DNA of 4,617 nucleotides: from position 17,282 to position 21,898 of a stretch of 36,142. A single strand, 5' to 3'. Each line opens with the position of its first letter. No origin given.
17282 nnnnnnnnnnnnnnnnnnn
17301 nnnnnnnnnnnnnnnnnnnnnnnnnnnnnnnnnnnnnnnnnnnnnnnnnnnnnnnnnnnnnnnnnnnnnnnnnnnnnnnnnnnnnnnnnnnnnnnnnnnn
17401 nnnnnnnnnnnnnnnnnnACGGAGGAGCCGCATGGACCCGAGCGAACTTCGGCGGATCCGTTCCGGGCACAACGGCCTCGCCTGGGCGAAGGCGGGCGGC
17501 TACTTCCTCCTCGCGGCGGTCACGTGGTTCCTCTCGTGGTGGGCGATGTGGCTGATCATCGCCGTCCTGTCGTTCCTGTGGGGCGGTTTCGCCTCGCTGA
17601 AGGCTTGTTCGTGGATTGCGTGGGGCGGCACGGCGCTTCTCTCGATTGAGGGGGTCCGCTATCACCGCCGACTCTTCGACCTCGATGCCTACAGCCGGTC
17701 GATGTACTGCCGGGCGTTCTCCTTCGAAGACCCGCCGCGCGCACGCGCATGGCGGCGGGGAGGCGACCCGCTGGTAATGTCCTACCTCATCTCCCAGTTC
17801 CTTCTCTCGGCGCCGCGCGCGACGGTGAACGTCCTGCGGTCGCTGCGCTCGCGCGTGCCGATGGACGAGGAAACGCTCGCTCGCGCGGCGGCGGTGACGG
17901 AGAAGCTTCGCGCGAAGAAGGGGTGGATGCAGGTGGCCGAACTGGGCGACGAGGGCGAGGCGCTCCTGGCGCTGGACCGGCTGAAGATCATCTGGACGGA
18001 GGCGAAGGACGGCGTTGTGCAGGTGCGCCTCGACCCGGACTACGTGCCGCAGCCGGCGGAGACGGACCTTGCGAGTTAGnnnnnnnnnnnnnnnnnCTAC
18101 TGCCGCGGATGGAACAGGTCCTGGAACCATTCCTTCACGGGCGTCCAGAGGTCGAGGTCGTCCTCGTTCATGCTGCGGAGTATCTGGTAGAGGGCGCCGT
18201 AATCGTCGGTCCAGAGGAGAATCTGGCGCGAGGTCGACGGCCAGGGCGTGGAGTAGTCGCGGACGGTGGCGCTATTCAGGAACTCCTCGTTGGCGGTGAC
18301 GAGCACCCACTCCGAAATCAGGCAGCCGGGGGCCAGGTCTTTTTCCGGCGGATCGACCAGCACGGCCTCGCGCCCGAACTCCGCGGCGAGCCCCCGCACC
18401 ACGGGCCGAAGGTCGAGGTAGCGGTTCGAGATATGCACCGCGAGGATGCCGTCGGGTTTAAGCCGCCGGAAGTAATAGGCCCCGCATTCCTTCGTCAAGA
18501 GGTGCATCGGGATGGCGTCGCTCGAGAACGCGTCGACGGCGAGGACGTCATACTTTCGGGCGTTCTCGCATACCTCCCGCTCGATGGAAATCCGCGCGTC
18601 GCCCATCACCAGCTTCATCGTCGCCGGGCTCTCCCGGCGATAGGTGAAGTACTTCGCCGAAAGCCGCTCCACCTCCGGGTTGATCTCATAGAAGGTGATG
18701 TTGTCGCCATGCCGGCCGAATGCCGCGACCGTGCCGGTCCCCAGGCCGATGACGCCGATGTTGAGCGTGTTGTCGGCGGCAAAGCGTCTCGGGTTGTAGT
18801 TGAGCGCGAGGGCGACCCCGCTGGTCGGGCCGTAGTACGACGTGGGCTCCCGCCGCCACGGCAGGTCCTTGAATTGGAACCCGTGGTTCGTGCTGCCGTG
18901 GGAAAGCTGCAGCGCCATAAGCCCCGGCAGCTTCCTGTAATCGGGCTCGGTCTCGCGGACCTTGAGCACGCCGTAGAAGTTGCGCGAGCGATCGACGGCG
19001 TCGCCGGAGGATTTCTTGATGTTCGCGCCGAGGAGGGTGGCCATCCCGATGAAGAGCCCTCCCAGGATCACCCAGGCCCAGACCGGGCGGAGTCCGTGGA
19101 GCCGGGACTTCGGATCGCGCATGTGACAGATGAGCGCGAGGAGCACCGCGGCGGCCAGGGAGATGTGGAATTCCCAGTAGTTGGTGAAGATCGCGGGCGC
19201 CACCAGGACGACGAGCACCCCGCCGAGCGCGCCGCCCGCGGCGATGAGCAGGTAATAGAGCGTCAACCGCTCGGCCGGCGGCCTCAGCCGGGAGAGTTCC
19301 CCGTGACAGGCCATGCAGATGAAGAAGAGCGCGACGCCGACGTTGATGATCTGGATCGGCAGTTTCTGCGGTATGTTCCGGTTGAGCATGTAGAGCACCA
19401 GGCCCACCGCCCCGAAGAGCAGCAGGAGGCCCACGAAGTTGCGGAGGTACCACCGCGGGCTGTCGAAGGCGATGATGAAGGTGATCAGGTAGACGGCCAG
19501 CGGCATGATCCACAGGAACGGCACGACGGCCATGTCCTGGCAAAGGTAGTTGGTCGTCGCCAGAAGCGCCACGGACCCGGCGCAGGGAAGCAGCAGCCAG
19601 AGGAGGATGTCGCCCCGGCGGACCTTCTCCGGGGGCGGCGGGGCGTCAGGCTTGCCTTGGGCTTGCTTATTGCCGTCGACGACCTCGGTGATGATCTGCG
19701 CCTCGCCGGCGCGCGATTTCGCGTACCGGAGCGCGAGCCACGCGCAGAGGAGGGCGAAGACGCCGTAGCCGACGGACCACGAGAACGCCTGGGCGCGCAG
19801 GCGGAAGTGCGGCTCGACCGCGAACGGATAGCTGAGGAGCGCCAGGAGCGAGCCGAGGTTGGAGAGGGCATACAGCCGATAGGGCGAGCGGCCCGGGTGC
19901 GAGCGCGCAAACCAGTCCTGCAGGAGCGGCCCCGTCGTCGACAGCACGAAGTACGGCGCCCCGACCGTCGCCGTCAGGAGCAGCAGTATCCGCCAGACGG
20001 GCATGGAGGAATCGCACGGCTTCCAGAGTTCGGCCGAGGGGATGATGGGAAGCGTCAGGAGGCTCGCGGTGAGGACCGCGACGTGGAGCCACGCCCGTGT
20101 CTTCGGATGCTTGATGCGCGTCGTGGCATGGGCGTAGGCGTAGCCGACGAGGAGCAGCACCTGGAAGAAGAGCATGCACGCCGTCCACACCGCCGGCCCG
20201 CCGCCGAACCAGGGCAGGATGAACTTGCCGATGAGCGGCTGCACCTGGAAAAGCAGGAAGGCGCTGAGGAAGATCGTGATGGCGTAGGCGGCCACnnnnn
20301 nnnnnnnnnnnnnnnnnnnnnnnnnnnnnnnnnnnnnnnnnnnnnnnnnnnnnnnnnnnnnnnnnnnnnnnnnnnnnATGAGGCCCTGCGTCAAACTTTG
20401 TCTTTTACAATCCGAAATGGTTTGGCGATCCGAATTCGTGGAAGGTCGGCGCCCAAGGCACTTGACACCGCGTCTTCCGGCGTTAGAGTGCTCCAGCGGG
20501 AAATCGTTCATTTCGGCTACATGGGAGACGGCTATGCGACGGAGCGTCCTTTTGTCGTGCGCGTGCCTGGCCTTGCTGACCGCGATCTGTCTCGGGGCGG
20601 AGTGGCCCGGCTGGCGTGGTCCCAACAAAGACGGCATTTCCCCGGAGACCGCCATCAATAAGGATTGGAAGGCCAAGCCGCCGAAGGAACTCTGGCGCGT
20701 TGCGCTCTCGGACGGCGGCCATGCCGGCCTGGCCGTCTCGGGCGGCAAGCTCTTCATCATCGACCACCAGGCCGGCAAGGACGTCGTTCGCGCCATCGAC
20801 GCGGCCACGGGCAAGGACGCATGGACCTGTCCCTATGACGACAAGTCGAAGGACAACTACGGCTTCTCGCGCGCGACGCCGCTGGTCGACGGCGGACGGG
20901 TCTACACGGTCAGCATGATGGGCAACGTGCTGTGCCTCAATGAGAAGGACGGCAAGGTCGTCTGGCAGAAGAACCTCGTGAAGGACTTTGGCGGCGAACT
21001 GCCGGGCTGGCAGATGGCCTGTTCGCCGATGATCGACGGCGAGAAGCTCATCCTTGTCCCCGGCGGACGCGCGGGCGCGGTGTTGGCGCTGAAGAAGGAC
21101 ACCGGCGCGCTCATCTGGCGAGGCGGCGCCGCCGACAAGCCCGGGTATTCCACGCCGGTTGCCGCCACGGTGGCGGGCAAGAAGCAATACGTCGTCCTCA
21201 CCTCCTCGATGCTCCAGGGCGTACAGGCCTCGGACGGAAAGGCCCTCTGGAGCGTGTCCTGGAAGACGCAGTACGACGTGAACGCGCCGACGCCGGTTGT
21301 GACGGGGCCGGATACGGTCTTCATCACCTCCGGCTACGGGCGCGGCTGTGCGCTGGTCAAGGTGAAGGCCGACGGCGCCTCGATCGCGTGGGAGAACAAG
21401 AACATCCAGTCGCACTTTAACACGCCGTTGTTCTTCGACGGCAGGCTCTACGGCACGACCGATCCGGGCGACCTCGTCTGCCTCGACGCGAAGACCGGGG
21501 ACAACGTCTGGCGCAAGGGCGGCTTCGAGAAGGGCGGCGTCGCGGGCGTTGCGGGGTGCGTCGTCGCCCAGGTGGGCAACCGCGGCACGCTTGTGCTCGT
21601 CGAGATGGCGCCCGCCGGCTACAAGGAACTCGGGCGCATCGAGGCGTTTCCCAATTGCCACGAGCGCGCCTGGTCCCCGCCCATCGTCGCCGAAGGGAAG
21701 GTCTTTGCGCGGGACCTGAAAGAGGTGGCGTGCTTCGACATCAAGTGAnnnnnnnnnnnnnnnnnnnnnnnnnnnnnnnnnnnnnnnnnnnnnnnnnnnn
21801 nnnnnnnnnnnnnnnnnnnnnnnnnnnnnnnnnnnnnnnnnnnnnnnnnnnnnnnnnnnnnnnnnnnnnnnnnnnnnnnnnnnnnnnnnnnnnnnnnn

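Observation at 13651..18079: arn/lgm-like aminosugar lipid-modification cluster using a ChbG/YdjC deacetylase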

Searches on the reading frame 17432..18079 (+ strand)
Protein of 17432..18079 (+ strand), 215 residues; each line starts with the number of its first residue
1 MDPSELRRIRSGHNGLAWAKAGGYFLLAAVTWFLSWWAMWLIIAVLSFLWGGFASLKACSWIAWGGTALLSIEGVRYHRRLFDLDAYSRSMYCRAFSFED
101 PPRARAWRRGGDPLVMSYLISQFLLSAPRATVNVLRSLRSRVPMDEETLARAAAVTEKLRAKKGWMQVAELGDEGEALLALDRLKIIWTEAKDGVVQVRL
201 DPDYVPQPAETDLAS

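Call 5: search_protein_families(library=pfam, proteins=[window:17432-18079:+], max_evalue=0.01)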
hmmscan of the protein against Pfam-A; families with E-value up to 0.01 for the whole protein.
window:17432-18079:+ (215 aa): 0 families

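Call 6: search_protein_families(library=ncbifam, proteins=[window:17432-18079:+], max_evalue=0.01)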
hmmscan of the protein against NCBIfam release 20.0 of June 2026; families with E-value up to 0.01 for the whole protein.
window:17432-18079:+ (215 aa): 0 families

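Call 47: search_solved_structures(query=window:17432-18079:+, max_evalue=10)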
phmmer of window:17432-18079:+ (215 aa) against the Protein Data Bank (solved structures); distinct sequences matched with E-value up to 10: 0.

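Call 49: search_protein_representatives(protein=window:17432-18079:+)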
Query: 215 residues. Proteins with E-value up to 0.001 (for the whole library): 112; up to 1e-10: 74; up to 1e-30: 5. The best 112 are listed.
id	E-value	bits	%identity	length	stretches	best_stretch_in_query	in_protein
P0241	5.9e-140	480.4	100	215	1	1-215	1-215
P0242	8.6e-38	146.4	44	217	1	1-206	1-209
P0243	3.8e-35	137.7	39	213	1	2-204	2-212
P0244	5.7e-33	130.6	40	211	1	11-205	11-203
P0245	7.5e-32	127.0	35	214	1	6-205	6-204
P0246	2.2e-30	122.2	51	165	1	8-159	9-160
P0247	2.7e-29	118.6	35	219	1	5-207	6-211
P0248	2.1e-28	115.7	37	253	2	1-188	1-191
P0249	3.1e-28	115.2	40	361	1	26-201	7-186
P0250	8.2e-28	113.8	36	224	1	5-206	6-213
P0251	4.2e-27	111.5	36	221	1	5-205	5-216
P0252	8.3e-27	110.5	34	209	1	1-205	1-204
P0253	1.2e-26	110.0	33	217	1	12-206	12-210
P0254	2.4e-26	109.0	32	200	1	4-202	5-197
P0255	3.5e-26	108.4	34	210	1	4-200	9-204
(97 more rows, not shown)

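Call 50: find_homologous_proteins(query=window:17432-18079:+, max_evalue=0.001)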
Query window:17432-18079:+ (215 aa): 1 proteins with E <= 0.001 among 4056 candidates.
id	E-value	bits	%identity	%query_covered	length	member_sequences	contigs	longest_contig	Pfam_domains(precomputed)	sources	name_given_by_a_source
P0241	1.9e-139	480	100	100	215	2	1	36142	-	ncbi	-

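Call 51: find_encoding_contigs(protein=P0242, flank=8000, max_places=3)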
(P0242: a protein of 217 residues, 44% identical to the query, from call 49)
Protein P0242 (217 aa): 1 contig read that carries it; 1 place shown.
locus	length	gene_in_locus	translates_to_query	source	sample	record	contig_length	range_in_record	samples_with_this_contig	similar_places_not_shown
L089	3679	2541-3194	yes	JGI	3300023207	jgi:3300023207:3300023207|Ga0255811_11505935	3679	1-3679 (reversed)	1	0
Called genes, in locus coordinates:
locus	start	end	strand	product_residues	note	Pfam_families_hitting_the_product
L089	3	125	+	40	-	?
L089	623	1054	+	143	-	-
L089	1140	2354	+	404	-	PF00180:Iso_dh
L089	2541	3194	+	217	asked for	-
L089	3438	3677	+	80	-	?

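Call 54: find_encoding_contigs(protein=P0243, flank=8000, max_places=3)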
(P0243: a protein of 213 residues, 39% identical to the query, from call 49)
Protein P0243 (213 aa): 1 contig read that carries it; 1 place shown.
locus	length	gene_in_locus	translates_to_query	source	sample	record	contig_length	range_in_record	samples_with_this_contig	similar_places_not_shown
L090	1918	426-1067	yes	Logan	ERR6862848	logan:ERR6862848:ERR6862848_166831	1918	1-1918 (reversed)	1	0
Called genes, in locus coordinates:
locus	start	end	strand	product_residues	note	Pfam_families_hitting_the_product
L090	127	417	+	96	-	PF07578:LAB_N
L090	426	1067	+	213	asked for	-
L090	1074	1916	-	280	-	?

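Call 55: find_encoding_contigs(protein=P0245, flank=8000, max_places=3)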
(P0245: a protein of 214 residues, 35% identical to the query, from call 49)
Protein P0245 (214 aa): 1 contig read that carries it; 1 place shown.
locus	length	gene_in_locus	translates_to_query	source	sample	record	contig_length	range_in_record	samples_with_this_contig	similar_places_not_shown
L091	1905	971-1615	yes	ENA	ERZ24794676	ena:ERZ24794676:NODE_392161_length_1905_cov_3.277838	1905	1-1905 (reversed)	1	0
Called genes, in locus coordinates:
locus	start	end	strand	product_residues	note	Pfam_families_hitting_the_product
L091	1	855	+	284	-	?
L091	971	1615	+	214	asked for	-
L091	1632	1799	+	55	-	-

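Call 63: search_protein_families(library=pfam, proteins=[window:17432-18079:+], max_evalue=1)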
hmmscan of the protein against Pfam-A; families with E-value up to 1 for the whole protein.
window:17432-18079:+ (215 aa): 1 family
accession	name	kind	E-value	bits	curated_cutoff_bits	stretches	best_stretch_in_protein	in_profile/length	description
PF05478.16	Prominin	-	0.24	9.9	34.3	1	12-60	451-499/799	Prominin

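Call 84: predict_structure(alignment_id=A3)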
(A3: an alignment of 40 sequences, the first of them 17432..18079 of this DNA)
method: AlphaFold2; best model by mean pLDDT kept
length: 215 residues; sequences in the alignment: 40
mean_pLDDT: 90.0   pTM: 0.77
mean pLDDT of the five models: 90.0, 89.5, 89.5, 88.7, 88.3
residues with pLDDT >= 90: 157; 70-90: 34; 50-70: 24; < 50: 0
segments of 3 or more residues with pLDDT < 50: none
pLDDT, mean of each block of 10 residues (from residue 1): 95 98 97 96 96 95 96 82 75 68 64 84 92 96 97 97 97 95 98 98 88 65
secondary structure, 60 per line:
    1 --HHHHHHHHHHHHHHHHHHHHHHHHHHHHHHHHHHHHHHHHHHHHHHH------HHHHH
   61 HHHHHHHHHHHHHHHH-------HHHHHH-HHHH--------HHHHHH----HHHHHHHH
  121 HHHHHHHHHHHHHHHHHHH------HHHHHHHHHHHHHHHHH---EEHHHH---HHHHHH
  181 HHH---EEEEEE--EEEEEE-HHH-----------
elements in order: H3-49 H56-76 H84-89 H91-94 H103-108 H113-139 H146-162 H168-171 H175-183 E187-192 E195-200

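Call 86: fold_search(model_id=the predicted structure, library=pdb)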
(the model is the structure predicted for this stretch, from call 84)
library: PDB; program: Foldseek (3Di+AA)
matches with E <= 10: 367; with E <= 0.001: 0
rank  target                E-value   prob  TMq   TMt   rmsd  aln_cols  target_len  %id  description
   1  3pqj_D                1.0e-01  0.96  0.20  0.42  11.2        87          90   18  Crystal Structure of the transcriptional repressor BigR from Xylella fastidiosa (released 2011-06-01)
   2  3pqj_B                1.5e-01  0.93  0.20  0.42  11.2        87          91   18  Crystal Structure of the transcriptional repressor BigR from Xylella fastidiosa (released 2011-06-01)
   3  7zs9_2                2.1e-01  1.00  0.22  0.11   2.7        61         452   13  Yeast RNA polymerase II transcription pre-initiation complex with the +1 nucleosome (complex A) (released 2022-11-16)
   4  1u2w_B                3.0e-01  0.90  0.23  0.45  10.1       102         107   14  Crystal Structure of the Staphylococcus aureus pI258 CadC (released 2005-07-12)
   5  6o8n_B                3.0e-01  0.75  0.21  0.43   9.8       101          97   19  Crystal Structure of C9S tetrasulfide state of Sulfide-responsive transcriptional repressor (SqrR) from Rhodobacter ca (released 2020-04-01)
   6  6o8m                  3.1e-01  0.91  0.18  0.39   7.8        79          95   20  Crystal Structure of C9S apo Sulfide-responsive transcriptional repressor (SqrR) from Rhodobacter capsulated bound to di (released 2020-04-01)
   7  7txn_B                3.3e-01  0.94  0.23  0.43   7.2        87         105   18  Reduced Structure of RexT (released 2022-03-23)
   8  3f72_B                3.5e-01  0.87  0.23  0.44  10.3       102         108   14  Crystal Structure of the Staphylococcus aureus pI258 CadC Metal Binding Site 2 Mutant (released 2009-04-07)
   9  4k2e_B                3.7e-01  0.91  0.22  0.47   7.9        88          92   19  HlyU from Vibrio cholerae N16961 (released 2014-04-30)
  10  6o8o_B                3.7e-01  0.66  0.21  0.39  10.2       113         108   16  Crystal Structure of C9S disulfide state of Sulfide-responsive transcriptional repressor (SqrR) from Rhodobacter capsu (released 2020-04-01)
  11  5oqj_2                3.9e-01  0.99  0.23  0.13   2.5        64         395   12  STRUCTURE OF YEAST TRANSCRIPTION PRE-INITIATION COMPLEX WITH TFIIH (released 2018-04-25)
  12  4k2e_A                3.9e-01  0.85  0.20  0.41   8.5        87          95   17  HlyU from Vibrio cholerae N16961 (released 2014-04-30)
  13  4ooi_C                4.1e-01  0.77  0.22  0.45   8.7        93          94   18  Reduced HlyU from Vibrio cholerae N16961 (released 2014-12-31)
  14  4omy_A                4.4e-01  0.82  0.20  0.41   9.4        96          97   17  Crystal Structure of SeMet NolR from Sinorhizobium fredii in complex with oligo AT DNA (released 2014-04-16)
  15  4omz_C                4.4e-01  0.63  0.17  0.35  10.4        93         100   14  Crystal Structure of NolR from Sinorhizobium fredii (released 2014-04-16)
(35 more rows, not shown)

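Call 91: find_encoding_contigs(protein=P0244, flank=8000, max_places=3)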
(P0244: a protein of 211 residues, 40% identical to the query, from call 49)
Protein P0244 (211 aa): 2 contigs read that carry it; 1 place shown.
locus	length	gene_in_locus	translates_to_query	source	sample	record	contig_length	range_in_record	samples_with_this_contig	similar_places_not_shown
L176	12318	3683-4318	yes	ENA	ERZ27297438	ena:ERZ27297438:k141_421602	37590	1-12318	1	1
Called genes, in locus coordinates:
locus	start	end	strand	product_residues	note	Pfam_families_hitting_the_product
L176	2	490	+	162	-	?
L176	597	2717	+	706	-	PF03477:ATP-cone, PF00317:Ribonuc_red_lgN, PF02867:Ribonuc_red_lgC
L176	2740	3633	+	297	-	PF04060:FeS, PF12838:Fer4_7, PF13187:Fer4_9, PF13237:Fer4_10 (weak), PF14697:Fer4_21, PF25160:LdpA_Fe-S-bd (weak), PF00037:Fer4, PF12797:Fer4_2, +1 more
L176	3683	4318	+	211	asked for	-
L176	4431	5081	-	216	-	PF07963:N_methyl, PF07596:SBP_bac_10 (weak)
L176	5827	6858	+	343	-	-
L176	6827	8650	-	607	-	PF13231:PMT_2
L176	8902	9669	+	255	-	PF01261:AP_endonuc_2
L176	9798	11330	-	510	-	PF03629:SASA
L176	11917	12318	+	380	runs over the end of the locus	-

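Call 92: find_encoding_contigs(protein=P0247, flank=8000, max_places=3)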
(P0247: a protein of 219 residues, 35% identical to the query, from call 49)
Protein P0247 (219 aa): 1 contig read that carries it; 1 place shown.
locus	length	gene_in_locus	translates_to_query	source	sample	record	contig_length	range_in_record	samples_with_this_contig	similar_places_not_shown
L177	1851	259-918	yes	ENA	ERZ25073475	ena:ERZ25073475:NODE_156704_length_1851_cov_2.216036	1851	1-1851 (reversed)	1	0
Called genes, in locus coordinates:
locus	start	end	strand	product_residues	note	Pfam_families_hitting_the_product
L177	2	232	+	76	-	?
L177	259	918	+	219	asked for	-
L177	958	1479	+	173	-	-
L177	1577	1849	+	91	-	?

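Call 93: find_encoding_contigs(protein=P0252, flank=8000, max_places=3)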
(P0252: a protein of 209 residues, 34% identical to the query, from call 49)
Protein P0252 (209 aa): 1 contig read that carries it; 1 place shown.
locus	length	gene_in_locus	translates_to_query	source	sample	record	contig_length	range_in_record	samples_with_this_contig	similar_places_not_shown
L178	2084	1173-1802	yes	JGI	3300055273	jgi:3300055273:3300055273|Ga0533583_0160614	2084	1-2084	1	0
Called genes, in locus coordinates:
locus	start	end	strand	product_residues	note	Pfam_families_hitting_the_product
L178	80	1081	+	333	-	PF07885:Ion_trans_2 (weak), PF02254:TrkA_N, PF02080:TrkA_C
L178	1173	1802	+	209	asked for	-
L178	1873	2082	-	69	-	?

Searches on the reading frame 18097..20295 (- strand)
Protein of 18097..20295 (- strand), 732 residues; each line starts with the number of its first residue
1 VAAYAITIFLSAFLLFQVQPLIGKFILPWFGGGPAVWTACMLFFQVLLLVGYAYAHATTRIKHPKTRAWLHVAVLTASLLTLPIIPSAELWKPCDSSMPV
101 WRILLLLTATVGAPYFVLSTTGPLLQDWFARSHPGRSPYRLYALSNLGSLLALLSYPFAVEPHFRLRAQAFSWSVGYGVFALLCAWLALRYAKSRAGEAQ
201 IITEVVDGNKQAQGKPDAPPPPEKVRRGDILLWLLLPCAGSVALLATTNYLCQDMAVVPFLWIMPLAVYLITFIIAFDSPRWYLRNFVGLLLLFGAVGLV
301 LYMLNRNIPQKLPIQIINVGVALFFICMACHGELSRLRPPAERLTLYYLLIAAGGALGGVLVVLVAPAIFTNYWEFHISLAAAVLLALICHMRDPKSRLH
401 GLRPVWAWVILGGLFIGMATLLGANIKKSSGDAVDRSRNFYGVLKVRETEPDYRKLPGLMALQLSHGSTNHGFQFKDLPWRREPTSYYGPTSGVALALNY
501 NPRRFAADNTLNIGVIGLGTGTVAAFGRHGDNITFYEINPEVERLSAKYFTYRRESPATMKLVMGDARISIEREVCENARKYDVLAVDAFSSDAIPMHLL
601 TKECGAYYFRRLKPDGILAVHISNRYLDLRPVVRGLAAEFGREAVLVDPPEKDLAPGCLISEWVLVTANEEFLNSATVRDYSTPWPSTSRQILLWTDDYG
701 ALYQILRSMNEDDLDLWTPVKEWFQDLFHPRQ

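Call 5: search_protein_families(library=pfam, proteins=[window:18097-20295:-], max_evalue=0.01)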
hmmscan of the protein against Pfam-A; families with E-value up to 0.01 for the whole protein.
window:18097-20295:- (732 aa): 0 families

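Call 6: search_protein_families(library=ncbifam, proteins=[window:18097-20295:-], max_evalue=0.01)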
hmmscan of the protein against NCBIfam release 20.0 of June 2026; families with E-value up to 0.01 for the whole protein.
window:18097-20295:- (732 aa): 4 families
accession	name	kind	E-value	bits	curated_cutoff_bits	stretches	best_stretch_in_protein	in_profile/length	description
NF037959.1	MFS_SpdSyn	subfamily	1.4e-17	63.6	40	1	508-641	274-407/480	fused MFS/spermidine synthase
NF003380.0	PRK04457.1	equivalog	1.4e-07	30.8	304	1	509-624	69-182/265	polyamine aminopropyltransferase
NF002010.0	PRK00811.1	equivalog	0.00068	18.9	260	1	505-628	74-199/287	polyamine aminopropyltransferase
TIGR00417.1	speE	equivalog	0.0068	15.7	249.55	0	505-629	68-193/271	spermidine synthase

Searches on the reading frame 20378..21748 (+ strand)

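Call 5: search_protein_families(library=pfam, proteins=[window:20378-21748:+], max_evalue=0.01)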
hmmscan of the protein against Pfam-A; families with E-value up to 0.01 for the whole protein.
window:20378-21748:+ (456 aa): 4 families
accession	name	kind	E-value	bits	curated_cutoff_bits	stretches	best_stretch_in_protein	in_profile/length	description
PF13360.13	PQQ_2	-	3e-37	129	27.6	2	134-379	2-232/233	Outer membrane protein assembly factor BamB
PF01011.28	PQQ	-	2.3e-13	50.2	26.7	2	345-380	48-83/595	Glucose/ethanol/alcohol dehydrogenase, beta-propeller domain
PF13570.13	Beta-prop_ACSF4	-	9.5e-13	48.7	133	1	136-374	72-292/329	Beta-alanine-activating enzyme, beta-propeller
PF25293.1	Beta-prop_EMC1_N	-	4.2e-07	30.3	34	0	222-331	75-184/219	EMC1 N-terminal beta-propeller domain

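Call 6: search_protein_families(library=ncbifam, proteins=[window:20378-21748:+], max_evalue=0.01)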
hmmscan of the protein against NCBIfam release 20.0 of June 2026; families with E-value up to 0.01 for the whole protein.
window:20378-21748:+ (456 aa): 6 families
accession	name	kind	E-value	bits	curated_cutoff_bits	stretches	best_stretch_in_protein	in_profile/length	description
TIGR03300.1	assembly_YfgL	equivalog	5.6e-22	77.9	285.2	2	162-339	55-215/377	outer membrane protein assembly factor BamB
NF008351.0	PRK11138.1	equivalog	3.4e-17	62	423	1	161-380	59-282/394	outer membrane protein assembly factor BamB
TIGR03075.1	PQQ_enz_alc_DH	subfamily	1.3e-13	50.5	480.05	1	113-253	60-201/530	PQQ-dependent dehydrogenase, methanol/ethanol family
TIGR04528.1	acido_non_PQQ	subfamily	3.2e-12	46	650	1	135-256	67-186/493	acido-empty-quinoprotein group A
NF053615.1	SerThrKinAfsKStmc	equivalog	1.5e-07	30.5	1300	1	97-197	545-643/809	protein serine/threonine kinase AfsK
TIGR03074.1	PQQ_membr_DH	subfamily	1.2e-05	23.4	832.65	0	345-379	204-238/783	membrane-bound PQQ-dependent dehydrogenase, glucose/quinate/shikimate family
